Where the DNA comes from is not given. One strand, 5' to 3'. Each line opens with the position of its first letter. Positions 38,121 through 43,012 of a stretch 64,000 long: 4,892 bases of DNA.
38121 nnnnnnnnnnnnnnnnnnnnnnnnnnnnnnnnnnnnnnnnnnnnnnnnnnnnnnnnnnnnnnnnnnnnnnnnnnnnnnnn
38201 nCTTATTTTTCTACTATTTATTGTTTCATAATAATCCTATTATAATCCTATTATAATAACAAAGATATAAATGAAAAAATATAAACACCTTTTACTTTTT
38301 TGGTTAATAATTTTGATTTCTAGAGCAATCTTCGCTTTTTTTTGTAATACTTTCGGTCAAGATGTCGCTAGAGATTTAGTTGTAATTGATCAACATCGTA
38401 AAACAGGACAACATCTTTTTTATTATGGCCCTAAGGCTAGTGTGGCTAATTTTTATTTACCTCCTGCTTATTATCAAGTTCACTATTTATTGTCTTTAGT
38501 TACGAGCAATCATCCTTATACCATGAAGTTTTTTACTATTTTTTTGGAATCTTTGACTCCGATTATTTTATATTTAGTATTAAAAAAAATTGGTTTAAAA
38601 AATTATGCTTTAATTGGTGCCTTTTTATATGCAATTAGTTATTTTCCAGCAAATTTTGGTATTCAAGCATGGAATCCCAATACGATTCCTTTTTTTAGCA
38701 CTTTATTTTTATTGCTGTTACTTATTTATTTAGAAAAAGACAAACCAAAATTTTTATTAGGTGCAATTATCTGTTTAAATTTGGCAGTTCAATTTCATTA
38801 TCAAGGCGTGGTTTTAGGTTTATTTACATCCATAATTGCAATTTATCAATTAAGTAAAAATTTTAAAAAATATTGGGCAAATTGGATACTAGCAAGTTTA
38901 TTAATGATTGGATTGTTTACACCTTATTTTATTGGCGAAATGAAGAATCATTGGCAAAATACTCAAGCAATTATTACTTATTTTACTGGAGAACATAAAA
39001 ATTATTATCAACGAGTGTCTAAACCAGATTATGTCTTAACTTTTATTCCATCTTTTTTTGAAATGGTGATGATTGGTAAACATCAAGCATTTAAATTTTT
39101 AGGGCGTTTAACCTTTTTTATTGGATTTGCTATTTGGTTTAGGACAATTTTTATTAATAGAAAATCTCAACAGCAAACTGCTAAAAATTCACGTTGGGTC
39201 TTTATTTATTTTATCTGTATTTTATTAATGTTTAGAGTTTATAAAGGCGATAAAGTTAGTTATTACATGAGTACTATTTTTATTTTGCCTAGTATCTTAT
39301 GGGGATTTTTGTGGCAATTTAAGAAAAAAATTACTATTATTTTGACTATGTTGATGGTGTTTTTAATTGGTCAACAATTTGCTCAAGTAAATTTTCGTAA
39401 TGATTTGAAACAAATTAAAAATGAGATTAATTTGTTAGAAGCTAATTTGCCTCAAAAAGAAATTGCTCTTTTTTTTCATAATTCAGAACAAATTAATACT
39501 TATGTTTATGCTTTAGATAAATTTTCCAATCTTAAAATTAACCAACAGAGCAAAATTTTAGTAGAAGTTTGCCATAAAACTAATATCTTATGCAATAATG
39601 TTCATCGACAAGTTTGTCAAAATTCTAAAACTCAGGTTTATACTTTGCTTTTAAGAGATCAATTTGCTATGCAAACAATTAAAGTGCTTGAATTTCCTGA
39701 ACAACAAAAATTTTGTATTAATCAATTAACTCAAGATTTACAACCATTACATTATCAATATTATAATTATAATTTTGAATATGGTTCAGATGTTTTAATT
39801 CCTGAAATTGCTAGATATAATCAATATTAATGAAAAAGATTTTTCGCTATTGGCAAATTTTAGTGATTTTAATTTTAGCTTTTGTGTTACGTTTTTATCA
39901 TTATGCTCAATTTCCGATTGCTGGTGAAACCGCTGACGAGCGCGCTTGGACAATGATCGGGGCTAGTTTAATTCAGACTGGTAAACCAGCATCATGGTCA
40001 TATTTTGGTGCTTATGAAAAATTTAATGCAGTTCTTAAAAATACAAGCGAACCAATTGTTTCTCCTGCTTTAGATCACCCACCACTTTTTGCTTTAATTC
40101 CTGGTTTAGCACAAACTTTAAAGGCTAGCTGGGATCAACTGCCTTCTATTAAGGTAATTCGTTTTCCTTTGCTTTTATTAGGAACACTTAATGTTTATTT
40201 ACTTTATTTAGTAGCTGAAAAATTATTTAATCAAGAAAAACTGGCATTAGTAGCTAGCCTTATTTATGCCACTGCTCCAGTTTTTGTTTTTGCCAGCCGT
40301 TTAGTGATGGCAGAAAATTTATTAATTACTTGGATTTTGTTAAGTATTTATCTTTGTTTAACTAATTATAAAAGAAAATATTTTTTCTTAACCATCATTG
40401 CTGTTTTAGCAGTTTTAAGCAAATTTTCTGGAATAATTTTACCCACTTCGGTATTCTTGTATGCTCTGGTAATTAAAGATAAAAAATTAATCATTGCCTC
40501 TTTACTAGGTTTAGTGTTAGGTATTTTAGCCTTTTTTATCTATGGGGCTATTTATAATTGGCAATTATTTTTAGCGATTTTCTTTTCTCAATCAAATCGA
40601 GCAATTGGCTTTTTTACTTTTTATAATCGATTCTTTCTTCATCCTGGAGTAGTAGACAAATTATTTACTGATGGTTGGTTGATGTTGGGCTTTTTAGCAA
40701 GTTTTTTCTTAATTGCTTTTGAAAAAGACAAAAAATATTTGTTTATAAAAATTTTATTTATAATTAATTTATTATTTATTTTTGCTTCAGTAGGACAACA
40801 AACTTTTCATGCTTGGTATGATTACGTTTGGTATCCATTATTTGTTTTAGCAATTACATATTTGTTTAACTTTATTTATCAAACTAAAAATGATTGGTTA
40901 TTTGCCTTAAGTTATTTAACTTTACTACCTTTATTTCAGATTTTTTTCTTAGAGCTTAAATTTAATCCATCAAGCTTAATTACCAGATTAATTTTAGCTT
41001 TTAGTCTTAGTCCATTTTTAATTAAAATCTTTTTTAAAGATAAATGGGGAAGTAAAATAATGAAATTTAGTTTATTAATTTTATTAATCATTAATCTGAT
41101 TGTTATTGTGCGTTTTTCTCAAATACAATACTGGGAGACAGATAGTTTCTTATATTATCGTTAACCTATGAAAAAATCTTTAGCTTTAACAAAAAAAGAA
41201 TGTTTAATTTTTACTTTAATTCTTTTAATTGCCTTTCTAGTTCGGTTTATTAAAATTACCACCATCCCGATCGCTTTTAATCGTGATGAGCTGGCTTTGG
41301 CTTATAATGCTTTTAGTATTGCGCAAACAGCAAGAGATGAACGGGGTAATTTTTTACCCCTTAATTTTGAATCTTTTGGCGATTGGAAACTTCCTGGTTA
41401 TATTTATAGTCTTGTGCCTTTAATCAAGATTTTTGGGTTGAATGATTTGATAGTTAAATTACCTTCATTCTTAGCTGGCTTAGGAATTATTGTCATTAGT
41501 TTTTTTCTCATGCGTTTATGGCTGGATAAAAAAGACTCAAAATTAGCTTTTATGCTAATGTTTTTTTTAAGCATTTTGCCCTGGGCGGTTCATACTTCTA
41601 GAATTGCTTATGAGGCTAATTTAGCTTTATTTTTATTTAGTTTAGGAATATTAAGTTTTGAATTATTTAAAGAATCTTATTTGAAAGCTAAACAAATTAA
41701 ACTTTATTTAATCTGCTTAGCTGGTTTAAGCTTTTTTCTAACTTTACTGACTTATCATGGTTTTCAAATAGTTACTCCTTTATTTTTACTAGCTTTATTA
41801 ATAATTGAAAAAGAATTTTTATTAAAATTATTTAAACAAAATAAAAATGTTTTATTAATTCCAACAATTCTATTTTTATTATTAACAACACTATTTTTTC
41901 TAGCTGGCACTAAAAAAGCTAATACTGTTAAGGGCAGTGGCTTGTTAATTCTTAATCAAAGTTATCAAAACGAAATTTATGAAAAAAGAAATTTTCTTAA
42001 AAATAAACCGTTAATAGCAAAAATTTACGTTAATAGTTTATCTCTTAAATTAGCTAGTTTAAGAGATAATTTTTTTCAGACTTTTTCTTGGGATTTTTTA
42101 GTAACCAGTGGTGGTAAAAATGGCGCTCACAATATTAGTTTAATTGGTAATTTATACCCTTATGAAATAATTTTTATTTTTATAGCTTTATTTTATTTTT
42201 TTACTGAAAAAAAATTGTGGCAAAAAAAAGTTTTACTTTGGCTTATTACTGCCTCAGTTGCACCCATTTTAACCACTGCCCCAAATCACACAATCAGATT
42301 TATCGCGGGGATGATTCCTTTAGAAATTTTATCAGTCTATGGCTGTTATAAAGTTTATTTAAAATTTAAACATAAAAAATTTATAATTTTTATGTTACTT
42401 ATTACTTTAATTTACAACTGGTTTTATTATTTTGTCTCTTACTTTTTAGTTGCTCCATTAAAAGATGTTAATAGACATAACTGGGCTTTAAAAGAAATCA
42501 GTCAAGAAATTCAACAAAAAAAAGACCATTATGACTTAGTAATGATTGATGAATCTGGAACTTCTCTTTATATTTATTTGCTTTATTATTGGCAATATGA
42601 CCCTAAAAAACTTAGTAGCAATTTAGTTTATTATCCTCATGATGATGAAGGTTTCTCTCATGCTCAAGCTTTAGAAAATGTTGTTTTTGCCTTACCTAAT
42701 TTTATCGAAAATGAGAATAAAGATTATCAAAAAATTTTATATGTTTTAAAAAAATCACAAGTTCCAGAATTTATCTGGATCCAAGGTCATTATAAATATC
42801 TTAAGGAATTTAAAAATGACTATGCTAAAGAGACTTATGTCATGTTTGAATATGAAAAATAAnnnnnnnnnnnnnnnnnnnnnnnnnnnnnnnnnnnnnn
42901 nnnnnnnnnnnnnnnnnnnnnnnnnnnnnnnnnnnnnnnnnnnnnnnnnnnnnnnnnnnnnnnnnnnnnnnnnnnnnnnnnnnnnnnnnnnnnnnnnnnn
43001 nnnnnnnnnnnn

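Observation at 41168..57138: Tandem paralog expansion of ArnT/PMT-like 'DE-motif' GT-C transferases sharing a C-terminal [TA]PH[AS]xR motif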

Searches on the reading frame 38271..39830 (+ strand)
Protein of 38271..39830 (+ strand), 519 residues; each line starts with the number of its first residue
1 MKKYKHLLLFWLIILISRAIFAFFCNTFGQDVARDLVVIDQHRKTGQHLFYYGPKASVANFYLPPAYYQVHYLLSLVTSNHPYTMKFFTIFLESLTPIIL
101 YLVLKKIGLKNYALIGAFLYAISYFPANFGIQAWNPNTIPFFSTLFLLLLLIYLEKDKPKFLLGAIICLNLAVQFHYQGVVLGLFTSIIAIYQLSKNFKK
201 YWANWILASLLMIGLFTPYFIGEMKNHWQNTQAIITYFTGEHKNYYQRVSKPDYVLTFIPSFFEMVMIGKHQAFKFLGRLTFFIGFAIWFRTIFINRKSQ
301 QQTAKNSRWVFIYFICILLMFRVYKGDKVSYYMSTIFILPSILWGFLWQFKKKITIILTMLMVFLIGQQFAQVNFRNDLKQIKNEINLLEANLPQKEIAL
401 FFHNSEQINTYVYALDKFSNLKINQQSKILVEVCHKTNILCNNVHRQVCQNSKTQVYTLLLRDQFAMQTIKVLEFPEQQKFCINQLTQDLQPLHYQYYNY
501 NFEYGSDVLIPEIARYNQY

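Call 4: search_protein_families(library=pfam, proteins=[window:38271-39830:+], max_evalue=0.01)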
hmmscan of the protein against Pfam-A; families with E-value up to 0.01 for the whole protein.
window:38271-39830:+ (519 aa): 1 family
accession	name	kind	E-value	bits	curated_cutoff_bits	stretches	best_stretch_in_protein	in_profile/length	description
PF13231.12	PMT_2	-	8e-07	29.8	26.1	1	65-218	4-156/160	Dolichyl-phosphate-mannose-protein mannosyltransferase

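Call 7: search_protein_families(library=ncbifam, proteins=[window:38271-39830:+], max_evalue=0.01)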
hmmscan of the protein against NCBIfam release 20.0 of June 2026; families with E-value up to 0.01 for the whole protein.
window:38271-39830:+ (519 aa): 0 families

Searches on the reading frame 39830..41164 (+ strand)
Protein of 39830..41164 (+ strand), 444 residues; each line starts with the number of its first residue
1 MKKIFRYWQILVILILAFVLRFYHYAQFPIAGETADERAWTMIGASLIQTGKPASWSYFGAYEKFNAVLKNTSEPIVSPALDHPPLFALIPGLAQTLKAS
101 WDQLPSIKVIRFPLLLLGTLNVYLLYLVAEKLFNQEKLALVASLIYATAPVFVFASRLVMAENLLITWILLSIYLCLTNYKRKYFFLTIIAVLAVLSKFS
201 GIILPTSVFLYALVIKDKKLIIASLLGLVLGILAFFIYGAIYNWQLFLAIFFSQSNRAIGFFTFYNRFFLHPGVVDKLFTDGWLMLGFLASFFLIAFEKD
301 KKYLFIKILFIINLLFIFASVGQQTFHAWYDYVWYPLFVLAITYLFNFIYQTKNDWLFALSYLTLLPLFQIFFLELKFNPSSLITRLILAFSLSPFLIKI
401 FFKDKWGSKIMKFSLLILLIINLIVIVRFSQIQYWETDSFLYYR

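Call 4: search_protein_families(library=pfam, proteins=[window:39830-41164:+], max_evalue=0.01)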
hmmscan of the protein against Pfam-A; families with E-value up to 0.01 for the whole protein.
window:39830-41164:+ (444 aa): 2 families
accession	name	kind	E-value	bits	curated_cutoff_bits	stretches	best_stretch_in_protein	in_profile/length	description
PF13231.12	PMT_2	-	9.8e-14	52.3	26.1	1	82-237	1-153/160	Dolichyl-phosphate-mannose-protein mannosyltransferase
PF02366.24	PMT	-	4.9e-05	23.4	22.7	1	110-223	85-207/245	Dolichyl-phosphate-mannose-protein mannosyltransferase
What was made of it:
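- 39830..41164 (+): Distant relative (444 aa, PMT_2) that keeps the DE motif (ADERAW) and the TM3-TM5 core only. Pfam PMT_2 E 1e-13 (call 4).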

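Call 7: search_protein_families(library=ncbifam, proteins=[window:39830-41164:+], max_evalue=0.01)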
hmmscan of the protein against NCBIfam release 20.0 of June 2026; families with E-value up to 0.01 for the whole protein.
window:39830-41164:+ (444 aa): 0 families

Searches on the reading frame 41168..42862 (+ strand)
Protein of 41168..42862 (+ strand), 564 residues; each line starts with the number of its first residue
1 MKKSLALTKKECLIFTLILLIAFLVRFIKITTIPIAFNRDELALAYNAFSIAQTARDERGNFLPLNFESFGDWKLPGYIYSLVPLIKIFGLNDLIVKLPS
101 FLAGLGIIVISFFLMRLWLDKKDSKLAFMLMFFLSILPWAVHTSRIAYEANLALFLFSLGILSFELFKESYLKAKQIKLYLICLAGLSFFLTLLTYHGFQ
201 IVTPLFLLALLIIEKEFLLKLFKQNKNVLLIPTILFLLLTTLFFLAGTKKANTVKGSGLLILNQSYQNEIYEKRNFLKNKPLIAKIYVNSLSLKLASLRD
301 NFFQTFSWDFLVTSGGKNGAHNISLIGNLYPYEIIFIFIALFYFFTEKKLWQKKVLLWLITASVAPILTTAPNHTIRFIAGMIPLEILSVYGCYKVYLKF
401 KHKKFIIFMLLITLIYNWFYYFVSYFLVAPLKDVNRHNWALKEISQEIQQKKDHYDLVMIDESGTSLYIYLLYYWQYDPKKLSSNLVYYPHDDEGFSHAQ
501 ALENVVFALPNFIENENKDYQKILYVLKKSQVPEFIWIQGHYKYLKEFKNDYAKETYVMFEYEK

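Call 4: search_protein_families(library=pfam, proteins=[window:41168-42862:+], max_evalue=0.01)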
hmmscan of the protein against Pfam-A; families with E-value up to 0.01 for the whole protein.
window:41168-42862:+ (564 aa): 0 families

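Call 7: search_protein_families(library=ncbifam, proteins=[window:41168-42862:+], max_evalue=0.01)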
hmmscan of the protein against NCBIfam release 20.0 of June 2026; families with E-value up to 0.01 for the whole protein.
window:41168-42862:+ (564 aa): 0 families

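Call 8: search_solved_structures(query=A1, max_evalue=1, show_alignments=3)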
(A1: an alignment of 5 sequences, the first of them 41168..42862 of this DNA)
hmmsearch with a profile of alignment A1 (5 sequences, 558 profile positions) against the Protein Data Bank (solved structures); distinct sequences matched with E-value up to 1: 1.
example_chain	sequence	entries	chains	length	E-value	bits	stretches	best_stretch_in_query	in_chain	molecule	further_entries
5ezm_A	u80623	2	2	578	0.58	12.3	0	72-120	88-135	4-amino-4-deoxy-L-arabinose transferase or related glycosyltransferases of PMT family | 4-amino-4-deoxy-L-arabinose (L-Ara4N) transferase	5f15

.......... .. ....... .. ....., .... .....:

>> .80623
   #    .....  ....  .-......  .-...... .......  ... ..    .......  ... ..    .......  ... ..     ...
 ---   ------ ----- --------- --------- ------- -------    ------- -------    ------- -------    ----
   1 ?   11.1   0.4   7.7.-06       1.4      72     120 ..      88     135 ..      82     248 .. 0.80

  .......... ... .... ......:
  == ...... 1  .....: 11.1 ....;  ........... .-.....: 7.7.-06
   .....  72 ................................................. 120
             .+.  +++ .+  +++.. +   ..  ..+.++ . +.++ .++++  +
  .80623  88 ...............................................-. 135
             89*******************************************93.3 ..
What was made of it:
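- A weak HMM alignment puts the family lysine on ArnT K85 (call 8).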

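Call 59: search_protein_representatives(alignment_id=A1)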
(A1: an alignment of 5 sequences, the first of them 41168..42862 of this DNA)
Query: 5 sequences, 558 profile positions. Proteins with E-value up to 0.001 (for the whole library): 18583; up to 1e-10: 11110; up to 1e-30: 5021. The best 150 are listed.
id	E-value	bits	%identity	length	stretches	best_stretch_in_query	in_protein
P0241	1.1e-192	658.5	-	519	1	2-534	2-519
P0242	2.3e-169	581.5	-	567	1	5-558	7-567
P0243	4.1e-133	461.8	-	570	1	11-558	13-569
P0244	1.2e-132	460.2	-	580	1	6-528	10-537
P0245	8.3e-132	457.5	-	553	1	6-539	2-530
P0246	2.4e-129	449.3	-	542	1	6-521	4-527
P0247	6.4e-129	448.0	-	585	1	5-514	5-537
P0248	1.6e-128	446.6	-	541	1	7-527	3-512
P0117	3.4e-128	445.5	-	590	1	6-529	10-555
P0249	1.0e-127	444.0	-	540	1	6-513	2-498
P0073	1.5e-127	443.5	-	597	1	12-522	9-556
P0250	1.2e-126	440.4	-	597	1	10-535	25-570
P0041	2.2e-125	436.3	-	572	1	7-525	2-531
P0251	9.0e-125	434.3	-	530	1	7-534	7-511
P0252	1.3e-124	433.7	-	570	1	6-552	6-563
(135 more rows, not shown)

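Call 63: list_cluster_members(proteins=[window:41168-42862:+, window:49776-52184:+, window:52174-53868:+, window:53871-55589:+, window:55579-57138:+, window:53844-55589:+])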
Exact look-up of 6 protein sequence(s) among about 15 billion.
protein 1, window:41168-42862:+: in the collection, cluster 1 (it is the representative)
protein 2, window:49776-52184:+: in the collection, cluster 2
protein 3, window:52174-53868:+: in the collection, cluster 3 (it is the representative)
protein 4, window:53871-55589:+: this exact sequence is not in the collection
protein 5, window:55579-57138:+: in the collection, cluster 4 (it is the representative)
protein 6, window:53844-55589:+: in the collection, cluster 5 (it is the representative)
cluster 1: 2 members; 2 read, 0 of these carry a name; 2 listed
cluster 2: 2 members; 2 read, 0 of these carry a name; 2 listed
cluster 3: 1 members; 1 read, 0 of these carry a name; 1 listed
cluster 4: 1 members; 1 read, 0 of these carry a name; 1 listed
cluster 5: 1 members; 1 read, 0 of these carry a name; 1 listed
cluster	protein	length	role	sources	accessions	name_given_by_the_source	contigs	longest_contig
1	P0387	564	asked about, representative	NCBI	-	-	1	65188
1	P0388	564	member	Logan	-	-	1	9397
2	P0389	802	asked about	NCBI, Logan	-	-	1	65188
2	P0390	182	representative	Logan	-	-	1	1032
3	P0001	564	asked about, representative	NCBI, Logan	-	-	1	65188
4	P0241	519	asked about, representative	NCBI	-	-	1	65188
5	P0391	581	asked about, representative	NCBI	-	-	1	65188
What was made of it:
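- Tried and rejected: It gave no names or accessions for the window proteins (call 63).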
